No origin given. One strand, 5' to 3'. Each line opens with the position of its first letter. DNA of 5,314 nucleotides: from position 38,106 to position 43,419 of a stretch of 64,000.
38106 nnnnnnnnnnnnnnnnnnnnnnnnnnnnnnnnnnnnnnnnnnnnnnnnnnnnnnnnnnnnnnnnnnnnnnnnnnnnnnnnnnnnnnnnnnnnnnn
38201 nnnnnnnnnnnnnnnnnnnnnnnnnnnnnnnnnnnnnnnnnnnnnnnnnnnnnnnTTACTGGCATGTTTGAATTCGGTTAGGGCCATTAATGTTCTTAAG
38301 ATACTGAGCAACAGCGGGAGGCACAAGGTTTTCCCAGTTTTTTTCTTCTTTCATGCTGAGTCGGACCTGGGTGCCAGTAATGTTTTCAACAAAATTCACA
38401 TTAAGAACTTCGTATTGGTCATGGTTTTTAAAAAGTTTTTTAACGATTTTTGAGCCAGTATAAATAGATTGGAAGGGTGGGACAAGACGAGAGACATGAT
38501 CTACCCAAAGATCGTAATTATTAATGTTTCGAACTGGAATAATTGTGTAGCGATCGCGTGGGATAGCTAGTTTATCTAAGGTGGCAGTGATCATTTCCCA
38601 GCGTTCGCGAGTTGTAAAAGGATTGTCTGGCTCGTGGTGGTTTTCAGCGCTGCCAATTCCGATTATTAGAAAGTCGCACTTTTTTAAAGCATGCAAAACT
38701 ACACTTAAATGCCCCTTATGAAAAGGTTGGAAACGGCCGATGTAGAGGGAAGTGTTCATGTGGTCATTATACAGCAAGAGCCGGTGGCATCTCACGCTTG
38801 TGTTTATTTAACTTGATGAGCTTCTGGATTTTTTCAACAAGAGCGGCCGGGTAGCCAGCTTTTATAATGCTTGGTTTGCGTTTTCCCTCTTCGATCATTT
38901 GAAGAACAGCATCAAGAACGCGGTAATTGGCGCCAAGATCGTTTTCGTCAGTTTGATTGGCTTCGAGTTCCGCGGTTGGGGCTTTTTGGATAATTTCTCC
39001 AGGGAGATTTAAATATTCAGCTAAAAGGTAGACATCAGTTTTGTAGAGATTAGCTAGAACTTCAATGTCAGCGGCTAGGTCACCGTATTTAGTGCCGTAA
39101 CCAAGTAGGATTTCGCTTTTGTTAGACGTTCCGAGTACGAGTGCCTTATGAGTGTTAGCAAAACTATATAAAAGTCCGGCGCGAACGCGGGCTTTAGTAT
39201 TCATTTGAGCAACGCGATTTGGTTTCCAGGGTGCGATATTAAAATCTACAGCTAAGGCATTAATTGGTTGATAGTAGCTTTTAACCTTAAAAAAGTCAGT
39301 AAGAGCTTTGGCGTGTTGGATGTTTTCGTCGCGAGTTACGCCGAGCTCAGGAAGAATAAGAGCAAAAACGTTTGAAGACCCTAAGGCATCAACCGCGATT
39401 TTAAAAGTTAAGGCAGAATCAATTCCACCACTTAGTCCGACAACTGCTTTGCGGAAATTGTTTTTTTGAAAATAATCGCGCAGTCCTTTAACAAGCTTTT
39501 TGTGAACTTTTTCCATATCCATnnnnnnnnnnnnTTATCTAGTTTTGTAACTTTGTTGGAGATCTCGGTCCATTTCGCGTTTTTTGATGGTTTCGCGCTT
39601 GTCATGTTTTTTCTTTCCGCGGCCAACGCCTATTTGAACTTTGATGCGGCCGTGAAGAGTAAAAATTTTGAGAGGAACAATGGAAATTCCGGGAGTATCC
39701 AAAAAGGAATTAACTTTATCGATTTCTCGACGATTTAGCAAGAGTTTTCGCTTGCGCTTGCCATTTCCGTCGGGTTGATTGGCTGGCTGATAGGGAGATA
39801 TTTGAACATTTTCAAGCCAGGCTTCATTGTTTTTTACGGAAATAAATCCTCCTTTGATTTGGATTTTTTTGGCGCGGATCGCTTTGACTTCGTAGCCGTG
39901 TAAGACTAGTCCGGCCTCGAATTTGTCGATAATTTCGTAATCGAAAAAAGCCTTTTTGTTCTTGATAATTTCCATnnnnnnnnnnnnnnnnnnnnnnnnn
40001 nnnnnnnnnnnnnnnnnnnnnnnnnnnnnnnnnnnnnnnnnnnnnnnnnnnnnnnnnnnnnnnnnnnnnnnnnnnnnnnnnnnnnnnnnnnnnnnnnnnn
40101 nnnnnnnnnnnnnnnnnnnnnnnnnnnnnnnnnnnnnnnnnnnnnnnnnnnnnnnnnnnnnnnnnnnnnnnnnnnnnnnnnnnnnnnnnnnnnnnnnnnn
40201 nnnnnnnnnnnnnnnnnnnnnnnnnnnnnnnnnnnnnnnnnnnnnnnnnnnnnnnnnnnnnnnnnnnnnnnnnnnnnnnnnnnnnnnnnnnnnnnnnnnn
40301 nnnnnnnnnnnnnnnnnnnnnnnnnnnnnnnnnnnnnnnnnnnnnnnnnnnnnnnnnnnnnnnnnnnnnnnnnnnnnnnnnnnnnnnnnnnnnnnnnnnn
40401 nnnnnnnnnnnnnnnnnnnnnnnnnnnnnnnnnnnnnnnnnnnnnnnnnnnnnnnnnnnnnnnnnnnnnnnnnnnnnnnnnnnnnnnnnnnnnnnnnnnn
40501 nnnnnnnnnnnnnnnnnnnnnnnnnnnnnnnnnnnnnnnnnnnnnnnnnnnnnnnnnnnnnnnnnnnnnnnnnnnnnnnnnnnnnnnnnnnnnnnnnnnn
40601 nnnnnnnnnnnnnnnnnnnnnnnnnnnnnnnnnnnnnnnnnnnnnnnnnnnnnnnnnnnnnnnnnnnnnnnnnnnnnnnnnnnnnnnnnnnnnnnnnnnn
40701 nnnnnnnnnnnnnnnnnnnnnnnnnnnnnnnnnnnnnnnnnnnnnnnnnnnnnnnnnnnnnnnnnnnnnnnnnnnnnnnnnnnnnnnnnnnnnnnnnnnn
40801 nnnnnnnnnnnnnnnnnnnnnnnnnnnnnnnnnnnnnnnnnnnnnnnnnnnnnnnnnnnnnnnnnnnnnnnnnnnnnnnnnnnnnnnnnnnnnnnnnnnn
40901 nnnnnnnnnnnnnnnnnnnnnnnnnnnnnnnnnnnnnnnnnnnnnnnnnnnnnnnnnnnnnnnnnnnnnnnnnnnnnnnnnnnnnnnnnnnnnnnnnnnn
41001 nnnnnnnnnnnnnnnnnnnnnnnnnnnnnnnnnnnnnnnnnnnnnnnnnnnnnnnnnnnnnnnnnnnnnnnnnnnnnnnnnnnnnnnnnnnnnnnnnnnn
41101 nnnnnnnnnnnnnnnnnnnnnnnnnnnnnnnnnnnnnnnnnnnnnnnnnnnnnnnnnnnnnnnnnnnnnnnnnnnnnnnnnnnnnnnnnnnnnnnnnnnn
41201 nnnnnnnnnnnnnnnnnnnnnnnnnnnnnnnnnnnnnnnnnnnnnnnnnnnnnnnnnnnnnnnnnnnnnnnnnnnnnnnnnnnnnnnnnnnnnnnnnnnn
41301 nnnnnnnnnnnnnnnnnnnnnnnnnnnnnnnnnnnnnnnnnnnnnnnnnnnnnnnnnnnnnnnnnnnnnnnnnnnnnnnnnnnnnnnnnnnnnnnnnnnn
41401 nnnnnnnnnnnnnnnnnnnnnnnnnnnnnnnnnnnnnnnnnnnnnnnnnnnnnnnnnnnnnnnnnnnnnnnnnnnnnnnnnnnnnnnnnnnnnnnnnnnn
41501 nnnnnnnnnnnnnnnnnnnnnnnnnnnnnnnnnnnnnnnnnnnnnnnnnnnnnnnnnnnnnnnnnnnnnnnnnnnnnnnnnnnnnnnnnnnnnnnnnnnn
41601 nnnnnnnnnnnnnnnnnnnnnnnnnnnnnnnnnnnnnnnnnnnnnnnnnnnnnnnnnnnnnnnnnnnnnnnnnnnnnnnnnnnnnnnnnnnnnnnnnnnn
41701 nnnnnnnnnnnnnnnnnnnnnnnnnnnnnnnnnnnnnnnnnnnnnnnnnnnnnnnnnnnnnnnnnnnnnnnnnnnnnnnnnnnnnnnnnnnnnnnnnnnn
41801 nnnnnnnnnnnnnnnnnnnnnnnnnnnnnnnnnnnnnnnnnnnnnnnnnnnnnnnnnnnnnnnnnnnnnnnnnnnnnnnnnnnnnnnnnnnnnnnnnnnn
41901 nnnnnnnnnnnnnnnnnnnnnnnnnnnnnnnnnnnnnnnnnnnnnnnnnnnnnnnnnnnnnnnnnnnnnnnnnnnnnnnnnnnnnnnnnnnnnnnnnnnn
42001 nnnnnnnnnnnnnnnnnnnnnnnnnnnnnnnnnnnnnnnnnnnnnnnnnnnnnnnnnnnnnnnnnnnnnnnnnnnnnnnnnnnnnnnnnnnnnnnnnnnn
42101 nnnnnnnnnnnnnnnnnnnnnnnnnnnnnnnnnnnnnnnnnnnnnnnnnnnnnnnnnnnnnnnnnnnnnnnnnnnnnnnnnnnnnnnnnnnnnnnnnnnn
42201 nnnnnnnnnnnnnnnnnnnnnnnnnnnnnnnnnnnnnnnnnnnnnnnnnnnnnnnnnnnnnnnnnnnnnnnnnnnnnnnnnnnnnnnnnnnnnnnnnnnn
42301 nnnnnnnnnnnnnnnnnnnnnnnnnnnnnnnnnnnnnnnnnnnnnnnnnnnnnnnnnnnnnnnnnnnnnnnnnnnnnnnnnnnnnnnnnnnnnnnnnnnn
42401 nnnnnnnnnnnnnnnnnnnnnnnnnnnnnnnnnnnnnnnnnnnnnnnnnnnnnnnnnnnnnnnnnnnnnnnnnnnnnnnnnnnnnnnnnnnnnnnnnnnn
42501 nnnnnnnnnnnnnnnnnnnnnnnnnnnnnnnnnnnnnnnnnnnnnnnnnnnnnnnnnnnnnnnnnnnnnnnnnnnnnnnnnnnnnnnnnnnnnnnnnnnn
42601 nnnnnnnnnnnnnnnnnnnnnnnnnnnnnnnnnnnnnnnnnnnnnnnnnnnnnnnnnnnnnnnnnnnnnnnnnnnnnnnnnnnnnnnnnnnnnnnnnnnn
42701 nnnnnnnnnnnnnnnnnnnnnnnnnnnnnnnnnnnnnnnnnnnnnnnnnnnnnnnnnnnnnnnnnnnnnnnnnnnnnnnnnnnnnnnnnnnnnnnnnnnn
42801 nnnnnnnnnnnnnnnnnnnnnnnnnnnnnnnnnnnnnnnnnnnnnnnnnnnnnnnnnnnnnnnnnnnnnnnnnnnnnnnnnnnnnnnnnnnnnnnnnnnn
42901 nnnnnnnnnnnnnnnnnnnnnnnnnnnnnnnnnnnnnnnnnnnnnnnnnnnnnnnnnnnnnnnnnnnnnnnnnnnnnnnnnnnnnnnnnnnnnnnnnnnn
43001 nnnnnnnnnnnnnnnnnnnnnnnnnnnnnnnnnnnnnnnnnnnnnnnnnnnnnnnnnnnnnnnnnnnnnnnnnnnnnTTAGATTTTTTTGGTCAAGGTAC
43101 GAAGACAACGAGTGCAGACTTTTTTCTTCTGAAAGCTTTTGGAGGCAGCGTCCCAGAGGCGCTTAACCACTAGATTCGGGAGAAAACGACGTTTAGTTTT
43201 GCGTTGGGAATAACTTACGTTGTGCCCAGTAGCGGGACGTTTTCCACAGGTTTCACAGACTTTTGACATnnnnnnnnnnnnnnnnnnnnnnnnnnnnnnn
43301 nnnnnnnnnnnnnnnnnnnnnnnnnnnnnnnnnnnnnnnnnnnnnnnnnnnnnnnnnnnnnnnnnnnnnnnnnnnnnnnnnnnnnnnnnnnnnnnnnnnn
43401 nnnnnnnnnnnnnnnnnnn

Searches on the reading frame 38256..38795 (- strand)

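Call 86: search_protein_families(library=pfam, max_evalue=0.0001, proteins=[window:38256-38795:-])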
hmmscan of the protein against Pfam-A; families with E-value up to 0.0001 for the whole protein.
window:38256-38795:- (179 aa): 1 family
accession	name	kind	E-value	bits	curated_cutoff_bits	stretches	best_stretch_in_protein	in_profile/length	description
PF01467.32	CTP_transf_like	-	8.3e-16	58.8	21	1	17-145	1-131/133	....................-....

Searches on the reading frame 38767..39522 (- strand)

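Call 87: search_protein_families(library=pfam, max_evalue=0.0001, proteins=[window:38767-39522:-])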
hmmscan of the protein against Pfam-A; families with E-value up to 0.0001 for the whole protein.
window:38767-39522:- (251 aa): 1 family
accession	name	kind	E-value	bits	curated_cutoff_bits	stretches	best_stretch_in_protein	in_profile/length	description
PF02540.23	NAD_synthase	-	1e-75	254.4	21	1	8-246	3-242/242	NAD synthase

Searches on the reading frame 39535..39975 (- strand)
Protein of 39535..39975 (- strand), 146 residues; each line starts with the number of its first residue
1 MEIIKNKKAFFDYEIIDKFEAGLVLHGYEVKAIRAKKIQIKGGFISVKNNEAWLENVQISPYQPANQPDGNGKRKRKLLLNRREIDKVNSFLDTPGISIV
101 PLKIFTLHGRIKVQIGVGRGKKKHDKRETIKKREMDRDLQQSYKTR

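Call 87: search_protein_families(library=pfam, max_evalue=0.0001, proteins=[window:39535-39975:-])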
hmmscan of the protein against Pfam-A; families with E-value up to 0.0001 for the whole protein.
window:39535-39975:- (146 aa): 1 family
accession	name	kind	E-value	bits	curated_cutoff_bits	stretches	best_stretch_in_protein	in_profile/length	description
PF01668.23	SmpB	-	1e-51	175.1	27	1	3-144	1-142/143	SmpB protein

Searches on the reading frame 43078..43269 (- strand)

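Call 88: search_protein_families(library=pfam, max_evalue=0.0001, proteins=[window:43078-43269:-])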
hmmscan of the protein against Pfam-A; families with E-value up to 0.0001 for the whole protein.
window:43078-43269:- (63 aa): 1 family
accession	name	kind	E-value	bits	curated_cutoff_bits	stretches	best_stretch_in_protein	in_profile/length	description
PF00830.24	Ribosomal_L28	-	4.1e-22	78.4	27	1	3-62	1-60/60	Ribosomal L28 family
